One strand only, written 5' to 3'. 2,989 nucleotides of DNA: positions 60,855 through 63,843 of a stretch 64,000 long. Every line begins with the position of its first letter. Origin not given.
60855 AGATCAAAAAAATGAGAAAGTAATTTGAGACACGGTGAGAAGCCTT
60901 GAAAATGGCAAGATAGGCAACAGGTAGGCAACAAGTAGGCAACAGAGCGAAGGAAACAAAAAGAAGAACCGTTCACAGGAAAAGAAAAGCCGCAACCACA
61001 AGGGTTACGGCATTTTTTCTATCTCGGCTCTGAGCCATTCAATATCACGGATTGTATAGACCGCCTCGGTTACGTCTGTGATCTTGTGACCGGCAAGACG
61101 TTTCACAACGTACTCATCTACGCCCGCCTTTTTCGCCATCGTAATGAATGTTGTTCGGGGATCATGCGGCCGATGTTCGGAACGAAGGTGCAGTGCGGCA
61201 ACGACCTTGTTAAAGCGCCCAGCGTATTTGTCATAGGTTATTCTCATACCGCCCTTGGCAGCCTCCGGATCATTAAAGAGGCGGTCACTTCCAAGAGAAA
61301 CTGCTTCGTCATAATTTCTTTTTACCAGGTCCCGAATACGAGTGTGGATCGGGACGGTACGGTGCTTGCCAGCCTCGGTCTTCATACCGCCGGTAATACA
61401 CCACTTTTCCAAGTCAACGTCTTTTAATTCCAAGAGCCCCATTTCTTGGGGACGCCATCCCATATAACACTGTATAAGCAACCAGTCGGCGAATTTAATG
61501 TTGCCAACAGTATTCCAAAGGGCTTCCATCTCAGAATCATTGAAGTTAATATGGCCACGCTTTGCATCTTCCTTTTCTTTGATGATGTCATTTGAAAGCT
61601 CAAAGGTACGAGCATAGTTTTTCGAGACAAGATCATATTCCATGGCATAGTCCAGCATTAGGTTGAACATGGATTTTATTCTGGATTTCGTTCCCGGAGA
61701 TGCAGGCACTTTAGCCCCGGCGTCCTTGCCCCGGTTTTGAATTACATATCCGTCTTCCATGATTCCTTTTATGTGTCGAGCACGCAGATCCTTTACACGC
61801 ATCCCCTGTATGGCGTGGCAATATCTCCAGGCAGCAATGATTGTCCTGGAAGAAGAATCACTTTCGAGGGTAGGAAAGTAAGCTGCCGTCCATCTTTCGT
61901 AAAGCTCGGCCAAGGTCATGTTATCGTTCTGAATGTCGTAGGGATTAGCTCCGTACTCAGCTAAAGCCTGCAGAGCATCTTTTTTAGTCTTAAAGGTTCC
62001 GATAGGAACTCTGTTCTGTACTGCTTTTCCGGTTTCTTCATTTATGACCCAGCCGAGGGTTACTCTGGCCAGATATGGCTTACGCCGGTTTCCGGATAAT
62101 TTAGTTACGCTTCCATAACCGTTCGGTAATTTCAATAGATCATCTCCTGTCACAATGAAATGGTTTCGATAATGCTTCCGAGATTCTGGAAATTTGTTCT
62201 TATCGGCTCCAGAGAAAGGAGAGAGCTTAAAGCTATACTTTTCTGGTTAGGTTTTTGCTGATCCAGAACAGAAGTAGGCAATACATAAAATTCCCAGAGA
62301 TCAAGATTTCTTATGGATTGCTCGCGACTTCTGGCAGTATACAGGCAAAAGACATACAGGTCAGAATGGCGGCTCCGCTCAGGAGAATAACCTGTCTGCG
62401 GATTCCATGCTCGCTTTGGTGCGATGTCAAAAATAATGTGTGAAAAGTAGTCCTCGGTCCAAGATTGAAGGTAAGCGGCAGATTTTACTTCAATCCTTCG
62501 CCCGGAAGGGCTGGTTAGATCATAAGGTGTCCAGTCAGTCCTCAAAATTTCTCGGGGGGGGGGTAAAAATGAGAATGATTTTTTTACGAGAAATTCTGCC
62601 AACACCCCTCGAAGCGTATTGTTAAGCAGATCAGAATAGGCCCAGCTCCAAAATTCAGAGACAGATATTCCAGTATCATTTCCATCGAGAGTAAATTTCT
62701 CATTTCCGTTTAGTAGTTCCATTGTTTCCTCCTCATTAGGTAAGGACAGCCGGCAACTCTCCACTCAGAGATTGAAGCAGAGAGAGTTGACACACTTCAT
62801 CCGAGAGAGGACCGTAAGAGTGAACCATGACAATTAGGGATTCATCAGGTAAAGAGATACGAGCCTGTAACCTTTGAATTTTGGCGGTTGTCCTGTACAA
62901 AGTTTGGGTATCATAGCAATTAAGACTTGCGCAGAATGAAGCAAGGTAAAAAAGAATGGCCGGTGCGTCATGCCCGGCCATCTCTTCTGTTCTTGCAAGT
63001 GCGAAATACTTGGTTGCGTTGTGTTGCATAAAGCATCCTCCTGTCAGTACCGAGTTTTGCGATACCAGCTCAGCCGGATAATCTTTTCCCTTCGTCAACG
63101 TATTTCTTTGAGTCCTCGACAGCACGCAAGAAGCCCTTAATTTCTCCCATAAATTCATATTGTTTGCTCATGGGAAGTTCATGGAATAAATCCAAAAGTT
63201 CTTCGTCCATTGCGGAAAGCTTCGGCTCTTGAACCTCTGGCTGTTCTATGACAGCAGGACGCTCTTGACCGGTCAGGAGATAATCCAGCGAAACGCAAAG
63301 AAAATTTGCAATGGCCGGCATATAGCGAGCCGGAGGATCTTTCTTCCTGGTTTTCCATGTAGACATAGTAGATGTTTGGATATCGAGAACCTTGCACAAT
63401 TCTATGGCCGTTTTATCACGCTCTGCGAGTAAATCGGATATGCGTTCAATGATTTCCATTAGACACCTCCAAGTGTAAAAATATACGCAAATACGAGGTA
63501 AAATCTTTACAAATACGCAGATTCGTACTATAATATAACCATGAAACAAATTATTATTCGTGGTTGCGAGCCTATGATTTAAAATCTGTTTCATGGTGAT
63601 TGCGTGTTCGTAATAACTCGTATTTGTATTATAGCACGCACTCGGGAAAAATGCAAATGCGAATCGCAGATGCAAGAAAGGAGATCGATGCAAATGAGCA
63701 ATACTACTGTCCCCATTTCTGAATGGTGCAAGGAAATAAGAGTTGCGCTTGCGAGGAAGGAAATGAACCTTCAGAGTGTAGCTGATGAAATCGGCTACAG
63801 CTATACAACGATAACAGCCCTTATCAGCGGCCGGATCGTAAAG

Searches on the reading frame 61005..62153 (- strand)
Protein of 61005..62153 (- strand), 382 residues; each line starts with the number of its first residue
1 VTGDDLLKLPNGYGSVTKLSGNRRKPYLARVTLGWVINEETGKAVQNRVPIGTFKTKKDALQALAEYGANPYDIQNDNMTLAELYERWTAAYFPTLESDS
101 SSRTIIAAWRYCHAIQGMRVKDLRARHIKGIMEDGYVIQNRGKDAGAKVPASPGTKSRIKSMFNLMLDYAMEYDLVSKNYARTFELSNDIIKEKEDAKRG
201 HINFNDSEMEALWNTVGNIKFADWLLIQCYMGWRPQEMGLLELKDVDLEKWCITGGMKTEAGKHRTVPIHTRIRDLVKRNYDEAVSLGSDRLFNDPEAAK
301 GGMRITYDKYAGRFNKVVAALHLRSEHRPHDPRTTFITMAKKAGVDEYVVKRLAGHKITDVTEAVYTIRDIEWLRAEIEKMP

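Call 75: search_protein_families(library=phrogs, proteins=[window:61005-62153:-], max_evalue=0.00001)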
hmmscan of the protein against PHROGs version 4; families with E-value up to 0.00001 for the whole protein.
window:61005-62153:- (382 aa): 2 families
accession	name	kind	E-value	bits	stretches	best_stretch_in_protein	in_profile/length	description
phrog_1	-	integration and excision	5.3e-45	155.8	1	22-381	119-447/611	integrase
phrog_216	-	integration and excision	3e-17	63.7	1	155-379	14-234/301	integrase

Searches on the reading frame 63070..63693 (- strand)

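Call 75: search_protein_families(library=phrogs, proteins=[window:63070-63693:-], max_evalue=0.00001)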
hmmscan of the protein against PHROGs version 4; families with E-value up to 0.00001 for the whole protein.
window:63070-63693:- (207 aa): 4 families
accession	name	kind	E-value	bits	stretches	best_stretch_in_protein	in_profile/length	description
phrog_8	-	transcription regulation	4.9e-11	43.7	1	79-163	75-150/346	transcriptional regulator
phrog_4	-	transcription regulation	5.5e-11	43.1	1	79-148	135-200/400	transcriptional repressor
phrog_2967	-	transcription regulation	4.4e-07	30.7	1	80-144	10-74/225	transcriptional regulator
phrog_2328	-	transcription regulation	9.1e-07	29.7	1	81-146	16-81/128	transcriptional repressor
